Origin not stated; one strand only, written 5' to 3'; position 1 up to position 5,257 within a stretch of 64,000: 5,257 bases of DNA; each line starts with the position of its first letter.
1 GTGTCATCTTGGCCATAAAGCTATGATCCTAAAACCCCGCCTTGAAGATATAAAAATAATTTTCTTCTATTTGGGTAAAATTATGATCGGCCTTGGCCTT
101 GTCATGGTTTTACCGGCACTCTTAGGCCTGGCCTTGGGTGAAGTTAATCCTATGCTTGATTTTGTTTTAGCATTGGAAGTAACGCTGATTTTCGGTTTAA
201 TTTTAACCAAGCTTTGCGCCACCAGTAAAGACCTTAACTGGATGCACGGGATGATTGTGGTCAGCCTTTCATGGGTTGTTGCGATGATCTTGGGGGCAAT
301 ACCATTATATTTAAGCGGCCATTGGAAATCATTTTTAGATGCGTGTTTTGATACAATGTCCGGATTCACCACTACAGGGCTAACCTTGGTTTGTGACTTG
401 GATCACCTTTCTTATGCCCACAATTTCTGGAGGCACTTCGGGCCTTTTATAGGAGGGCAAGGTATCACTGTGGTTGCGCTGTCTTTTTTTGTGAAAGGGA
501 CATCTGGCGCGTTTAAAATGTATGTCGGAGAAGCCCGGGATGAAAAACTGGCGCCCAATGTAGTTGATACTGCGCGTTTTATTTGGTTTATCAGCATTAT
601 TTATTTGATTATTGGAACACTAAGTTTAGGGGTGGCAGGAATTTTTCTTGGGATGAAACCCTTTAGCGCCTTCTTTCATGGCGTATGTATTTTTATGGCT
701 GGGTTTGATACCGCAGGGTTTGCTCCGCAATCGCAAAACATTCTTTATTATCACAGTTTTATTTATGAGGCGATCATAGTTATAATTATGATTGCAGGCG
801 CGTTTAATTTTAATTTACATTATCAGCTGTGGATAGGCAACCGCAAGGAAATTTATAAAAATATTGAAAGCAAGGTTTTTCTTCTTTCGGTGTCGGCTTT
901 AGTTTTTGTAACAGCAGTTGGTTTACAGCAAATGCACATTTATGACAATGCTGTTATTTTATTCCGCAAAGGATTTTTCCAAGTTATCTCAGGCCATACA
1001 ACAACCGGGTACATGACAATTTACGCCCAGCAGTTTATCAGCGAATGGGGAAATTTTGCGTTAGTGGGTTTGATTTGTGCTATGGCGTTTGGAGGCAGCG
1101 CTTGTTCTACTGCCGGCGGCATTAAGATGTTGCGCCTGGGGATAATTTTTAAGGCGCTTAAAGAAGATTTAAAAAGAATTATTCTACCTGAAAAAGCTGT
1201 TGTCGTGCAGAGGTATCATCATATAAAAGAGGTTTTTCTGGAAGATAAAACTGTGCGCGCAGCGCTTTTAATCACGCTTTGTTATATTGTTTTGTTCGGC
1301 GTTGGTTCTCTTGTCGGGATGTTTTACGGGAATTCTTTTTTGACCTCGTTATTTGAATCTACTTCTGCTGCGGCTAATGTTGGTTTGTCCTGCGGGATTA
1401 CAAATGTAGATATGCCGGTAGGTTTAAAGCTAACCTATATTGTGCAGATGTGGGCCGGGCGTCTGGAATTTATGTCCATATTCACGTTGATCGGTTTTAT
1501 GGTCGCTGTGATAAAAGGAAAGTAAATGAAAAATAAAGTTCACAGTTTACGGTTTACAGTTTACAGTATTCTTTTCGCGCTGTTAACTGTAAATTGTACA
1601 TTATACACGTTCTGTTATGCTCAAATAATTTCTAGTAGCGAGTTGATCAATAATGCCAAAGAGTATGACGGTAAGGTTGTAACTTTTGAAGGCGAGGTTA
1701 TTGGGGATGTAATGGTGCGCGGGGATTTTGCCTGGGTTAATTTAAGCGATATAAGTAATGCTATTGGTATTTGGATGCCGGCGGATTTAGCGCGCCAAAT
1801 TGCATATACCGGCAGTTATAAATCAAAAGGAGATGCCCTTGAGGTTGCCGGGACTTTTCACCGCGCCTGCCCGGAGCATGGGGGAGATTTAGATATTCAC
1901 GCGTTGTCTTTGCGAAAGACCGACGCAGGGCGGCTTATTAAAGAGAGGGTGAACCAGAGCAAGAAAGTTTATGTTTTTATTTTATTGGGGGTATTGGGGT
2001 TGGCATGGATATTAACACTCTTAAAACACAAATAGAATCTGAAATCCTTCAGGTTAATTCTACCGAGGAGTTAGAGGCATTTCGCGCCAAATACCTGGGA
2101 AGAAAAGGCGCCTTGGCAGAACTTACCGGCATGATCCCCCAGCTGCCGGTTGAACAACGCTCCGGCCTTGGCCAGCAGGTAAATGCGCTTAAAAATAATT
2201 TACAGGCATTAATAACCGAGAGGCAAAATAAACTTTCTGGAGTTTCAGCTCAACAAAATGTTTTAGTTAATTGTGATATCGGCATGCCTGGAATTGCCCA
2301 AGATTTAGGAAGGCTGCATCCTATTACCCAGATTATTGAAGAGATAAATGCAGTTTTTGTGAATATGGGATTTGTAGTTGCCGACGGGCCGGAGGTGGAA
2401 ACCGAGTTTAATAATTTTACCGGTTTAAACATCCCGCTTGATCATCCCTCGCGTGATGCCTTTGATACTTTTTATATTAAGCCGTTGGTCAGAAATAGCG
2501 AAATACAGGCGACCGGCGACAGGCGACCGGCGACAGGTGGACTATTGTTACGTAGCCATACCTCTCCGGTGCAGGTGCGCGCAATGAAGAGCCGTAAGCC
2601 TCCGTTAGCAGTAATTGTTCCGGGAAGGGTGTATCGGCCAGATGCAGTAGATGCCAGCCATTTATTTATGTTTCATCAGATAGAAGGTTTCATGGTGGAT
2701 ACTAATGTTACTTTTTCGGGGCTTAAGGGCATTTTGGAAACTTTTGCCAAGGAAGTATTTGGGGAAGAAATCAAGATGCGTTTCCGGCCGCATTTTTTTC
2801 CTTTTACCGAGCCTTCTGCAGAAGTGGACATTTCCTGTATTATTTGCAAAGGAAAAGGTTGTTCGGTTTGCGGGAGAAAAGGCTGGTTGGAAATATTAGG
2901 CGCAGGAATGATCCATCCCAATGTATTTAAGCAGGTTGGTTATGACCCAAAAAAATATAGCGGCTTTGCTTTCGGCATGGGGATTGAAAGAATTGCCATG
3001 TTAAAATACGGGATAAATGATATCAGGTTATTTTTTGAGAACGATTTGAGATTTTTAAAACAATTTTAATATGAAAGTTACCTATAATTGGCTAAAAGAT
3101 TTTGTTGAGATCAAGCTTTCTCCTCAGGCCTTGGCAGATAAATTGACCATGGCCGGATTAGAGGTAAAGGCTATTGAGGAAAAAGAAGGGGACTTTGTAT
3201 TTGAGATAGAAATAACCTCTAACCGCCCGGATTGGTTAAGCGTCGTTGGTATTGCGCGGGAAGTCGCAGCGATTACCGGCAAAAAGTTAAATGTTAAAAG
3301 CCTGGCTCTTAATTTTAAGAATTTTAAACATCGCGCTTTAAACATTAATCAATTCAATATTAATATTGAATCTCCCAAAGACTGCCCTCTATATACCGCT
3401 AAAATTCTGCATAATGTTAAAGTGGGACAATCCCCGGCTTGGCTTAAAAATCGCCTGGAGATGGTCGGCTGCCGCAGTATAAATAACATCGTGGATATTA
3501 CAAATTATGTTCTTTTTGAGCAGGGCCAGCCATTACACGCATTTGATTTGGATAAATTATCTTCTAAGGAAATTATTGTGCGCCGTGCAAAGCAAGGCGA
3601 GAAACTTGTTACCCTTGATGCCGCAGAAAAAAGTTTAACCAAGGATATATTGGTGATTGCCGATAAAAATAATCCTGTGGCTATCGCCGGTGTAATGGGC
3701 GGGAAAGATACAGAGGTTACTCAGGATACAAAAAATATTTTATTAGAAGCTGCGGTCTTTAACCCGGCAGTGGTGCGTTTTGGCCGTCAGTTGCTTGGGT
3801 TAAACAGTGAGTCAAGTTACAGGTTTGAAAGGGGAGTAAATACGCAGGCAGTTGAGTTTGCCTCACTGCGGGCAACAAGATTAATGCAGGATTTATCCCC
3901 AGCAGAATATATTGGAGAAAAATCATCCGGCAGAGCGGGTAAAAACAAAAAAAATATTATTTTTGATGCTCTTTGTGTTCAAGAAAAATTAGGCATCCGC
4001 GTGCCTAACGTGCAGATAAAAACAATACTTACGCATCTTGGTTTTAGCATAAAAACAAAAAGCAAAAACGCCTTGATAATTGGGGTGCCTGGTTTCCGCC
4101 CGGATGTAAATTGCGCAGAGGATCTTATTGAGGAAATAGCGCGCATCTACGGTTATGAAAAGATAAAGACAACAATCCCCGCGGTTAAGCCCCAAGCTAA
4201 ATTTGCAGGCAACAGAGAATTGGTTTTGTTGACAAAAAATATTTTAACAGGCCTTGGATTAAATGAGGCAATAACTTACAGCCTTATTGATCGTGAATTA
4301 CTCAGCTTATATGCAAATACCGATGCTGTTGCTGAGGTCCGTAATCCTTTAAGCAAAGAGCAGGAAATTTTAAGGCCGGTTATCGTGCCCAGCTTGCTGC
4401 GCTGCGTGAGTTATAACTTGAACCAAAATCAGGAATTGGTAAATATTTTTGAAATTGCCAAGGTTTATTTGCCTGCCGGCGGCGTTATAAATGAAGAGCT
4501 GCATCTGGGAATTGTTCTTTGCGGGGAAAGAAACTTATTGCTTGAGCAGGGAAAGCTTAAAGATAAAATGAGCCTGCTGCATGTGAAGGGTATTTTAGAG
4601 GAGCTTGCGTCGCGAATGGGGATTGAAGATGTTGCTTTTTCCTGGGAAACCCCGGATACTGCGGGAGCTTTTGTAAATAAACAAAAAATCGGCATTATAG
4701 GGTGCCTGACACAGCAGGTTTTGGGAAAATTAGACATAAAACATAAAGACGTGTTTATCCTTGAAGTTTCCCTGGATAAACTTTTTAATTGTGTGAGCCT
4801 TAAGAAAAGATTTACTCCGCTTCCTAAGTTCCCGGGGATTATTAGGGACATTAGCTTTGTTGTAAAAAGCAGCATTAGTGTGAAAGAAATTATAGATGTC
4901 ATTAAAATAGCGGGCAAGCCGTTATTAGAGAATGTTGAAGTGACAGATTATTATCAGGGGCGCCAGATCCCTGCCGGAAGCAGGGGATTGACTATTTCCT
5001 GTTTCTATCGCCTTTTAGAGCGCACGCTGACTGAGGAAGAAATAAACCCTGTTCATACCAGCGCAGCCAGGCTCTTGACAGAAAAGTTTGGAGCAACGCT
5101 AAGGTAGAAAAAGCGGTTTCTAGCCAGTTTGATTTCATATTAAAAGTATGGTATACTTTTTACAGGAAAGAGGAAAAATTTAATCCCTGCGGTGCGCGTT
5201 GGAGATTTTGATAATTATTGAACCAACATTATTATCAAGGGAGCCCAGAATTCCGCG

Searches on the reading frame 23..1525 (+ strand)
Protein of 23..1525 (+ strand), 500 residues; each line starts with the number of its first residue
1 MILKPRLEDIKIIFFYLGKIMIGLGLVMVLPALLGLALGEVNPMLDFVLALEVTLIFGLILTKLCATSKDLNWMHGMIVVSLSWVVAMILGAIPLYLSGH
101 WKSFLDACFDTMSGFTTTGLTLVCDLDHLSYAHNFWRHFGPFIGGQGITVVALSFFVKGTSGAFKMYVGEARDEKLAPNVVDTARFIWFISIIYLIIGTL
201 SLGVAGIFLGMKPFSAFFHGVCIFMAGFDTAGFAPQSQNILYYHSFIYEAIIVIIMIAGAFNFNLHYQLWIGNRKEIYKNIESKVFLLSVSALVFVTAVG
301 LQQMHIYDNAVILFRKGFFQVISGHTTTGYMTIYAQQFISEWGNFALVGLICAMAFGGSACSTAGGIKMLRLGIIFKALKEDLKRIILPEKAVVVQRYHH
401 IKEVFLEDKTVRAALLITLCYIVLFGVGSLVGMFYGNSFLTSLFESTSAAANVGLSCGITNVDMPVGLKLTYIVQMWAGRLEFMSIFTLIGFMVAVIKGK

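Call 59: search_protein_families(library=pfam, proteins=[window:23-1525:+], max_evalue=0.00001)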
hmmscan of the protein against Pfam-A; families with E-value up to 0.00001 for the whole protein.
window:23-1525:+ (500 aa): 1 family
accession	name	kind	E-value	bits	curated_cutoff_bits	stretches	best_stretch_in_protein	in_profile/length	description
PF02386.22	TrkH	-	1.9e-44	152.4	27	1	53-489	11-489/502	Cation transport protein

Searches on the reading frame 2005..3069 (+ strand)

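Call 59: search_protein_families(library=pfam, proteins=[window:2005-3069:+], max_evalue=0.00001)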
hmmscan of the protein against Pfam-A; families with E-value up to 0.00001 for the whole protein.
window:2005-3069:+ (354 aa): 2 families
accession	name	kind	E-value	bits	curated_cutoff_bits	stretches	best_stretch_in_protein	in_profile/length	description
PF01409.25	tRNA-synt_2d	-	2.8e-100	335.3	19.8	1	90-354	2-246/246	tRNA synthetases class II core domain (F)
PF02912.23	Phe_tRNA-synt_N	-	9e-17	61.3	22.3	1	19-78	2-61/69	Aminoacyl tRNA synthetase class II, N-terminal domain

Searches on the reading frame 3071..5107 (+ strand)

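Call 59: search_protein_families(library=pfam, proteins=[window:3071-5107:+], max_evalue=0.00001)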
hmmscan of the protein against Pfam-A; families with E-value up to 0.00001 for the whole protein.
window:3071-5107:+ (678 aa): 4 families
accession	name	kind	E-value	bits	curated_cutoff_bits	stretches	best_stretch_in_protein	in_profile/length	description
PF03483.22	B3_4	-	3.9e-67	225.6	29.3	1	105-275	2-172/174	B3/4 domain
PF17759.6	tRNA_synthFbeta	-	2.9e-38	131.9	22.4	1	365-568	1-214/214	Phenylalanyl tRNA synthetase beta chain CLM domain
PF03147.19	FDX-ACB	-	1.8e-25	89.7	31.1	1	585-678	1-94/94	Ferredoxin-fold anticodon binding domain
PF03484.21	B5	-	2.4e-22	79.3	28.6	1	303-362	8-67/67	tRNA synthetase B5 domain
